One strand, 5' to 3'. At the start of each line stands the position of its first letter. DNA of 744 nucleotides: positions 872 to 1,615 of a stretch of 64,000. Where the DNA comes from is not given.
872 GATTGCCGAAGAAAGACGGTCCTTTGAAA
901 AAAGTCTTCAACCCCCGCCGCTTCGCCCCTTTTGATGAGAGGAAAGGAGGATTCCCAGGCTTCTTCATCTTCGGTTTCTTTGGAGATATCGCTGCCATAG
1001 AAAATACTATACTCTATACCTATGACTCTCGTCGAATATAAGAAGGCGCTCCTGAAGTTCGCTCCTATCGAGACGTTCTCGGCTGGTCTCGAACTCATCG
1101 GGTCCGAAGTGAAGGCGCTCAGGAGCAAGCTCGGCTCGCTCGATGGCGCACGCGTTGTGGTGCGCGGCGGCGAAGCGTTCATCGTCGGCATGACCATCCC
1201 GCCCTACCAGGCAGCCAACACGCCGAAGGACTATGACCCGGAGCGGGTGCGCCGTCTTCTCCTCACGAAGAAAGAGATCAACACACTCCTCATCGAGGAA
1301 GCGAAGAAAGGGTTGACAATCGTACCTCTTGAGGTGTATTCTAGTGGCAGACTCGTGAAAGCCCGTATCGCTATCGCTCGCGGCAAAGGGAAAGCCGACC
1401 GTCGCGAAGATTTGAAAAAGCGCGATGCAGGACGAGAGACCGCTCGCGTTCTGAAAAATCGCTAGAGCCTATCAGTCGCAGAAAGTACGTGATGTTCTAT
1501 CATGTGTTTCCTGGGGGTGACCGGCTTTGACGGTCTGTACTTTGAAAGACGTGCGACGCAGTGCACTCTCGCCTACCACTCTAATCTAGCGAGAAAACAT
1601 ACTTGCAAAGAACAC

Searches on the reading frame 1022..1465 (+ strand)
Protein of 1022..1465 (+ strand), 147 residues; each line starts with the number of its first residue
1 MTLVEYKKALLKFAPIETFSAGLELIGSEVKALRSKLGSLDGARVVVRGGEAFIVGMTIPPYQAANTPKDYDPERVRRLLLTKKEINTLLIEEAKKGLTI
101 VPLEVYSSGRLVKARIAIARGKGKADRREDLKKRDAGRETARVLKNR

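Call 34: find_encoding_contigs(protein=window:1022-1465:+, flank=6000, max_places=10)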
Protein window:1022-1465:+ (147 aa): 22 contigs read that carry it; 10 places shown.
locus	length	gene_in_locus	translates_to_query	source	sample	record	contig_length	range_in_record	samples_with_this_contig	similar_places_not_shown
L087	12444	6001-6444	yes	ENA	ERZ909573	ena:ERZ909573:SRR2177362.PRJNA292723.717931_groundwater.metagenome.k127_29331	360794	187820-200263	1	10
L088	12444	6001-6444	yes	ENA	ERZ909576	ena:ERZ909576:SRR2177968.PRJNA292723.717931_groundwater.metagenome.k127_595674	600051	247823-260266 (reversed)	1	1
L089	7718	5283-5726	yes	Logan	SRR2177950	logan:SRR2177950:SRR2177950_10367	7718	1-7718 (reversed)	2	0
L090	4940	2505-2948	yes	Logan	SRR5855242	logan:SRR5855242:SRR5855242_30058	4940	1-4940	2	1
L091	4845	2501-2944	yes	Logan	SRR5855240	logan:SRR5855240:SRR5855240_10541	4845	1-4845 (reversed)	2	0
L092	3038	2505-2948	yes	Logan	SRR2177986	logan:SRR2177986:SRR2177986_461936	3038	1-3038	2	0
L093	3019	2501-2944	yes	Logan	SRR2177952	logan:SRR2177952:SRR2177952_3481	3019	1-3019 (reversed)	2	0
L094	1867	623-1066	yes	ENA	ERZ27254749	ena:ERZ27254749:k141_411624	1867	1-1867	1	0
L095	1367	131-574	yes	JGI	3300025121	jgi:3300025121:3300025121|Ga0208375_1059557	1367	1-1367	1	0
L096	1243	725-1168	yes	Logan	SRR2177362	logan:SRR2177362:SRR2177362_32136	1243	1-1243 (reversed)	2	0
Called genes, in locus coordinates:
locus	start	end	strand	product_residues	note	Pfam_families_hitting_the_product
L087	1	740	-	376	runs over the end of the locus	PF00390:malic, PF03949:Malic_M, PF00899:ThiF (weak)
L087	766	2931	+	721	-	PF17191:RecG_wedge, PF01336:tRNA_anti-codon (weak), PF00270:DEAD, PF04851:ResIII, PF22590:Cas3-like_C_2 (faint), PF00271:Helicase_C, PF19833:RecG_dom3_C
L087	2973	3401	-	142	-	-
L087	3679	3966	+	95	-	-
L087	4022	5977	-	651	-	PF06480:FtsH_ext (faint), PF00004:AAA, PF17862:AAA_lid_3, PF01434:Peptidase_M41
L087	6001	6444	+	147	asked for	PF01668:SmpB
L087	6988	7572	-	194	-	PF18731:HEPN_Swt1 (weak)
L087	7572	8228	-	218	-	PF17278:DUF5343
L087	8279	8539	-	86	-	-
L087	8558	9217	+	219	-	-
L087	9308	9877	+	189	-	PF07638:Sigma70_ECF (faint), PF04542:Sigma70_r2, PF08281:Sigma70_r4_2, PF04545:Sigma70_r4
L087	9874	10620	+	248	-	-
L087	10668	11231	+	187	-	-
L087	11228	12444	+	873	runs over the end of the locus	PF00690:Cation_ATPase_N, PF00122:E1-E2_ATPase, PF00702:Hydrolase, PF13246:Cation_ATPase, PF08282:Hydrolase_3 (faint), PF00689:Cation_ATPase_C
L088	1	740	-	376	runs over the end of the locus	PF00390:malic, PF03949:Malic_M, PF00899:ThiF (weak)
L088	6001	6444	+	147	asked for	PF01668:SmpB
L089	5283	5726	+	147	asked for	PF01668:SmpB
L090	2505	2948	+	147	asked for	PF01668:SmpB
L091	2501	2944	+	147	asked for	PF01668:SmpB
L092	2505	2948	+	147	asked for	PF01668:SmpB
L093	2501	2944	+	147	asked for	PF01668:SmpB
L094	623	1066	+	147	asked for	PF01668:SmpB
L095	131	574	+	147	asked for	PF01668:SmpB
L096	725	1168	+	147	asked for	PF01668:SmpB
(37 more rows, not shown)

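Call 35: find_related_loci(query=window:1022-1465:+, collection=metagenome_contigs, flank=6000)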
Query window:1022-1465:+ (147 aa) in metagenome_contigs; peptide patterns used: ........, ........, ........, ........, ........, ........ (x = any residue, [..] = any of these).
600 stretches matched a pattern (row limit reached: there are more); 346 encode a relative of the query (tblastn E <= 1e-3); the best 80 are kept; 80 distinct loci.
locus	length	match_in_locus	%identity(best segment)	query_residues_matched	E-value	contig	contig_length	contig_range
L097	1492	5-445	88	1-147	6e-89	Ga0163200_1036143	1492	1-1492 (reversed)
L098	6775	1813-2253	88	1-147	2e-83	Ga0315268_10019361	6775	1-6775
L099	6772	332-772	88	1-147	1e-83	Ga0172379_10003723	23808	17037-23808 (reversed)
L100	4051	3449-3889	88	1-147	2e-83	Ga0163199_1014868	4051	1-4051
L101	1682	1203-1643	85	1-147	5e-86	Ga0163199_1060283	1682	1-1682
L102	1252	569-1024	86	1-147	5e-87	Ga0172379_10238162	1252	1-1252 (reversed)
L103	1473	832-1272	85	1-147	1e-84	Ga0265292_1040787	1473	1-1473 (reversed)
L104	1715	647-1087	86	1-147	3e-83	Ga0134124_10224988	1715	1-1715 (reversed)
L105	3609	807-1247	84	1-147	1e-79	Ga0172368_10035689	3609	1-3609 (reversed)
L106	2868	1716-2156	82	1-147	1e-78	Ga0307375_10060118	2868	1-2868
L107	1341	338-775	83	1-146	1e-81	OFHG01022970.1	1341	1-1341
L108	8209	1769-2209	83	1-147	2e-76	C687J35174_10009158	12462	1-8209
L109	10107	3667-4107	83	1-147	2e-76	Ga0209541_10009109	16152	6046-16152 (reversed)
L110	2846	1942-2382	82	1-147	2e-77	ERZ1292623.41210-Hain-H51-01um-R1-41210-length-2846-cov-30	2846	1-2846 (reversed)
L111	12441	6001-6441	81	1-147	2e-76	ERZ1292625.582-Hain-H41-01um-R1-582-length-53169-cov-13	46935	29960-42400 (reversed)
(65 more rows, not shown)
